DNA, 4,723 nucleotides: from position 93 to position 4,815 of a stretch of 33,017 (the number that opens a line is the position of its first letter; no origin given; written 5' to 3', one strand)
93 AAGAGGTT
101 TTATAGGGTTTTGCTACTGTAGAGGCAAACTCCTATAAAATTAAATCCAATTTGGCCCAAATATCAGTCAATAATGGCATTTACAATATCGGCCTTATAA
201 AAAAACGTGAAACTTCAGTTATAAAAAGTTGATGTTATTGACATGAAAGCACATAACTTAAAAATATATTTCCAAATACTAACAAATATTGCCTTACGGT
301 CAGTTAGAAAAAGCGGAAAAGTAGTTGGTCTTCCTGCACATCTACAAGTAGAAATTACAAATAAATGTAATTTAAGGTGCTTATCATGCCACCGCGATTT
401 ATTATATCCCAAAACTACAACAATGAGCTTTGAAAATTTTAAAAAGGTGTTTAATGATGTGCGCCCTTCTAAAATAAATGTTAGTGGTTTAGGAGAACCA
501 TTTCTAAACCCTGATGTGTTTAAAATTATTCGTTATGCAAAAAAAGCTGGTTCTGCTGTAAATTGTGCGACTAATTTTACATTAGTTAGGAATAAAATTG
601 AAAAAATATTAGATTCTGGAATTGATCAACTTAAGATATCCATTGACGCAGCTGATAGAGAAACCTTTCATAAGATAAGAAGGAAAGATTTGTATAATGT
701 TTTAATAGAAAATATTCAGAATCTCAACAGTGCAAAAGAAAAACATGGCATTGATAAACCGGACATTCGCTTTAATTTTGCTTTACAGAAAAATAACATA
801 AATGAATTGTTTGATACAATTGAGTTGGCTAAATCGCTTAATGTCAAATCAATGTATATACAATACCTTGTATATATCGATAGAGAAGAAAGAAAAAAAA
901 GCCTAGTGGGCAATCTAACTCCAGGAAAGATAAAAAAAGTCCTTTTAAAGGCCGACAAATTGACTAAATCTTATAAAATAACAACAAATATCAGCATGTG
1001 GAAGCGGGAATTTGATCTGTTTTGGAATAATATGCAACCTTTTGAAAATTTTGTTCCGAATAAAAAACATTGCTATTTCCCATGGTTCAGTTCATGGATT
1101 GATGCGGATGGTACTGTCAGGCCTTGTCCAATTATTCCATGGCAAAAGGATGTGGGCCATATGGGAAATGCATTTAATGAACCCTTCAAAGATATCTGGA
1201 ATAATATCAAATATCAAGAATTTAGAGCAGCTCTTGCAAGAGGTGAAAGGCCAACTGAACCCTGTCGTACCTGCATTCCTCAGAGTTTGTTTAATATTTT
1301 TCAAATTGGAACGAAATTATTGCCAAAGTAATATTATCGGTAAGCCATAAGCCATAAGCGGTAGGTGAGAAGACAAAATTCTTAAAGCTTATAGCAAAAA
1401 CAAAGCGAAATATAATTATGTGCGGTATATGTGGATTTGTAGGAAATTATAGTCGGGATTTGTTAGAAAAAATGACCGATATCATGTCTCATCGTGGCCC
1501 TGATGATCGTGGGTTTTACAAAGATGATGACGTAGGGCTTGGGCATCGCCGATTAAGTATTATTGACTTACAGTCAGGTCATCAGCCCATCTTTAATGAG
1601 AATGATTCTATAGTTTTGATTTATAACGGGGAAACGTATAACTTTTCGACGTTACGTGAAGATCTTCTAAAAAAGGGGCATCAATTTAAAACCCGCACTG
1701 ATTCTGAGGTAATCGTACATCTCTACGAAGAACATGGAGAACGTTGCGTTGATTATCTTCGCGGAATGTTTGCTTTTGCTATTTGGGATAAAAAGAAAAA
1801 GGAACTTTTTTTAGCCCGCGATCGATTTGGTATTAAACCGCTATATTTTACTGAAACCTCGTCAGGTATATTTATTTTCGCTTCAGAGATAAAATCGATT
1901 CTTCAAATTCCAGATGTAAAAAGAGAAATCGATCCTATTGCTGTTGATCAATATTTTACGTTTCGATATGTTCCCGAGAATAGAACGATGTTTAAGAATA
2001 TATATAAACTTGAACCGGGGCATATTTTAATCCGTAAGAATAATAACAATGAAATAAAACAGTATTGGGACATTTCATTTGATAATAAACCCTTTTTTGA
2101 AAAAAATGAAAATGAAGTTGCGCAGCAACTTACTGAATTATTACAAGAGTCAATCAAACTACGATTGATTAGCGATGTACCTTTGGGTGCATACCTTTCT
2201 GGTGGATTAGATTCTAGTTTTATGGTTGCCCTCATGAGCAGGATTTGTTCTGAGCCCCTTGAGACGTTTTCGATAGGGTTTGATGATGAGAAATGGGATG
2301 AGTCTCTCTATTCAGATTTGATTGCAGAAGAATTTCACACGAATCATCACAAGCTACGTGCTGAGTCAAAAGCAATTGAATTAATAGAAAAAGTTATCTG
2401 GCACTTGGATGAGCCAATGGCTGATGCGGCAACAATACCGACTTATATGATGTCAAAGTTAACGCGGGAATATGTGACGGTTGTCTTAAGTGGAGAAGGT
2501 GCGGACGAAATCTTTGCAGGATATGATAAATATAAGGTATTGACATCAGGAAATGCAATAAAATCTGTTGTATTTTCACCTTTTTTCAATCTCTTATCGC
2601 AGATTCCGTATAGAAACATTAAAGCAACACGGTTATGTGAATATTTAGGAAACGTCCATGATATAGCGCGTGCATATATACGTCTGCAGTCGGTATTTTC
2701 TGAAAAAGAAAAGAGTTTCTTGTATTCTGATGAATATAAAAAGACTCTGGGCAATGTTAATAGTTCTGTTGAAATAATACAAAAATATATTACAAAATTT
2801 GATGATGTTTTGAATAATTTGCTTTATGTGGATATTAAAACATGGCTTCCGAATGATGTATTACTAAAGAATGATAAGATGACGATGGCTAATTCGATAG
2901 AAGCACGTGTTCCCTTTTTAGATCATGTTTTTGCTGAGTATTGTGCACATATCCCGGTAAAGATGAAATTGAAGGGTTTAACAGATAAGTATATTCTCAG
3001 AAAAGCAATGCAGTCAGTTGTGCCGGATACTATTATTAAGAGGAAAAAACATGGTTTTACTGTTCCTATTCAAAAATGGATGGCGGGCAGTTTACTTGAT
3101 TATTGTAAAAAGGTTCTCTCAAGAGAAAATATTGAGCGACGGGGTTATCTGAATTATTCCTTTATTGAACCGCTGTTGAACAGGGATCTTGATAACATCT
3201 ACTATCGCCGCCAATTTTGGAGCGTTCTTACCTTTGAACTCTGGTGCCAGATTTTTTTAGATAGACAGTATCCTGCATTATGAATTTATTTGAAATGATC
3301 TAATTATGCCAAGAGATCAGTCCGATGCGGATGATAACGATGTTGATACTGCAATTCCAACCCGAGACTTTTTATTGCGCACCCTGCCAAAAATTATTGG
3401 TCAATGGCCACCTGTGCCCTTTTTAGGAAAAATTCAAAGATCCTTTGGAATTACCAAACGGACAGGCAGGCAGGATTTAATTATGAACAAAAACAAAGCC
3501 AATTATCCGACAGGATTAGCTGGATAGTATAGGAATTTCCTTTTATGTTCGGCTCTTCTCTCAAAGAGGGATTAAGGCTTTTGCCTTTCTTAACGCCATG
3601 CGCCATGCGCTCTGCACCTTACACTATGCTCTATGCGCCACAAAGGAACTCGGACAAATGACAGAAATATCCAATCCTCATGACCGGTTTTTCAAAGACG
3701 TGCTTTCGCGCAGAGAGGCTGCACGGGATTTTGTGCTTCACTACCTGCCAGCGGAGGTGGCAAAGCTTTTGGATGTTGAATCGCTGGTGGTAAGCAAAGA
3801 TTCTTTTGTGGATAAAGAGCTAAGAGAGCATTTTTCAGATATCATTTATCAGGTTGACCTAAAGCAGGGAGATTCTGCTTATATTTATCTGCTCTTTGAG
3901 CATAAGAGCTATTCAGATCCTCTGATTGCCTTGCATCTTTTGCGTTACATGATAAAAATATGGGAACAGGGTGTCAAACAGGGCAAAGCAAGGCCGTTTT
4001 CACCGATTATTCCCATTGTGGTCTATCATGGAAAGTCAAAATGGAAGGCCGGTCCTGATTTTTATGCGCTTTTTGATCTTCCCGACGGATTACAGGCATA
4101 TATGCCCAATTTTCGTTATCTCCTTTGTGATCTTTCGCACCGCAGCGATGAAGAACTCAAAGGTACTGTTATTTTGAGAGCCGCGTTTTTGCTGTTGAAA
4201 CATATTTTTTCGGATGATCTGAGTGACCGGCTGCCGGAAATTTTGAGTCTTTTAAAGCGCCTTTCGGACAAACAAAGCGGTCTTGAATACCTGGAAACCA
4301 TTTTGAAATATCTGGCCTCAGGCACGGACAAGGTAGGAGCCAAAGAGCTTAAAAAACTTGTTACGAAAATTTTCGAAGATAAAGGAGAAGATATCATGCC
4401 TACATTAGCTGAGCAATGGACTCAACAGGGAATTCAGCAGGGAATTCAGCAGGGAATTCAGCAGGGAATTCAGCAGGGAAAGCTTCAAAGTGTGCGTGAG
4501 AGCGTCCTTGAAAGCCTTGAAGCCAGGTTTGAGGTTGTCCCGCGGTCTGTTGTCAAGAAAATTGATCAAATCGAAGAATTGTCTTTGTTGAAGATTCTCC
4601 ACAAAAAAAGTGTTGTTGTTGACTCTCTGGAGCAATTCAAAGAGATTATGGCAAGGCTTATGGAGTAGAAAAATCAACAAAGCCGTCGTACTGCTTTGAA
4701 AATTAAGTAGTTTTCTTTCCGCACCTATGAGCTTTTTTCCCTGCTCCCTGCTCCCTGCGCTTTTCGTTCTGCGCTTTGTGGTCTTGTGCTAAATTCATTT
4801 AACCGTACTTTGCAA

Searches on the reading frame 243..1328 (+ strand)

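Call 29: search_protein_families(library=pfam, proteins=[window:243-1328:+], max_evalue=0.0001)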
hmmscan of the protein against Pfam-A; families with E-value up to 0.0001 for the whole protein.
window:243-1328:+ (362 aa): 2 families
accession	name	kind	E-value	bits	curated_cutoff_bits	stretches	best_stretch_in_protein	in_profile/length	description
PF04055.27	Radical_SAM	-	2.7e-18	67.1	29.5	1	36-164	1-139/166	Radical SAM superfamily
PF13186.11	SPASM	-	1.6e-13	51.1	21.5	1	277-344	1-66/67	Iron-sulfur cluster-binding domain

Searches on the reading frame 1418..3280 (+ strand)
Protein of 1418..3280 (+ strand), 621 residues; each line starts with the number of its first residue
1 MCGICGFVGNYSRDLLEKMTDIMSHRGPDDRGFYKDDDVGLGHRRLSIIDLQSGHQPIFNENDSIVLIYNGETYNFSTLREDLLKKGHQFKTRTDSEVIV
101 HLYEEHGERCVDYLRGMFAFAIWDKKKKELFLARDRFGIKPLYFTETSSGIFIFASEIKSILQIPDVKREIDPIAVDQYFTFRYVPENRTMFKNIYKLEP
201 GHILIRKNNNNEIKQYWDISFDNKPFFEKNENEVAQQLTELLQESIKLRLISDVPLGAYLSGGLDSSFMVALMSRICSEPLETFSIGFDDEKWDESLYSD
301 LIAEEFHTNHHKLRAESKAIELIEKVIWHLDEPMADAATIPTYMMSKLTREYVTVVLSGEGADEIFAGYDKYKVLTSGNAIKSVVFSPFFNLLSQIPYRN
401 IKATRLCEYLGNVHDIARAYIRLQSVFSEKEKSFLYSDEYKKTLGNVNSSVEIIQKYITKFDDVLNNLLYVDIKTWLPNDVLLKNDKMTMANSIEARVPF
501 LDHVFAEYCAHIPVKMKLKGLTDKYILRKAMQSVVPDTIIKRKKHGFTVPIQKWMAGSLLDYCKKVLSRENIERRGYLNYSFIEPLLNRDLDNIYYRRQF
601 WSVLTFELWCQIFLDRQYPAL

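Call 29: search_protein_families(library=pfam, proteins=[window:1418-3280:+], max_evalue=0.0001)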
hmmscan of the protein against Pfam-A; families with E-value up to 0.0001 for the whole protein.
window:1418-3280:+ (621 aa): 4 families
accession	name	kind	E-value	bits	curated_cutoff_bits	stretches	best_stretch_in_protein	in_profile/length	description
PF00733.27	Asn_synthase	-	3.8e-100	336.4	21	1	238-610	2-353/354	Asparagine synthase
PF13537.11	GATase_7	-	7.1e-49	165.4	25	1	43-162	1-122/123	Glutamine amidotransferase domain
PF13522.11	GATase_6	-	1.7e-45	154.6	27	1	28-157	1-130/130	Glutamine amidotransferase domain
PF12481.13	DUF3700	-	1.2e-06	28.7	27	1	54-161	66-176/228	Aluminium induced protein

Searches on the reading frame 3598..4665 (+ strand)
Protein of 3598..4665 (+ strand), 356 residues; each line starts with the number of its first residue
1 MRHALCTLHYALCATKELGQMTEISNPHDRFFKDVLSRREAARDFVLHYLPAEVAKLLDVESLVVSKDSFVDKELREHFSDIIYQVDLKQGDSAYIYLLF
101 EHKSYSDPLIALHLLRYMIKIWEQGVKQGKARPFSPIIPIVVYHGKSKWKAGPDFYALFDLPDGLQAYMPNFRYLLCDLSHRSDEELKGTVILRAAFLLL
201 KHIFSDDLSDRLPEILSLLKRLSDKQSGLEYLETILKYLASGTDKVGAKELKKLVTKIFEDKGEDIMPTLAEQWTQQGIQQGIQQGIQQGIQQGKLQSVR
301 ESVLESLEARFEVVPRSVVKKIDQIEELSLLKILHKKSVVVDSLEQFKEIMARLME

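Call 29: search_protein_families(library=pfam, proteins=[window:3598-4665:+], max_evalue=0.0001)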
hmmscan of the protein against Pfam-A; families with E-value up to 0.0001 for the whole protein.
window:3598-4665:+ (356 aa): 1 family
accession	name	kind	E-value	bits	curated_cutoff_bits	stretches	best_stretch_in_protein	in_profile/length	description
PF04754.18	Transposase_31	-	9.6e-64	215.2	21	1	26-228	1-201/203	Putative transposase, YhgA-like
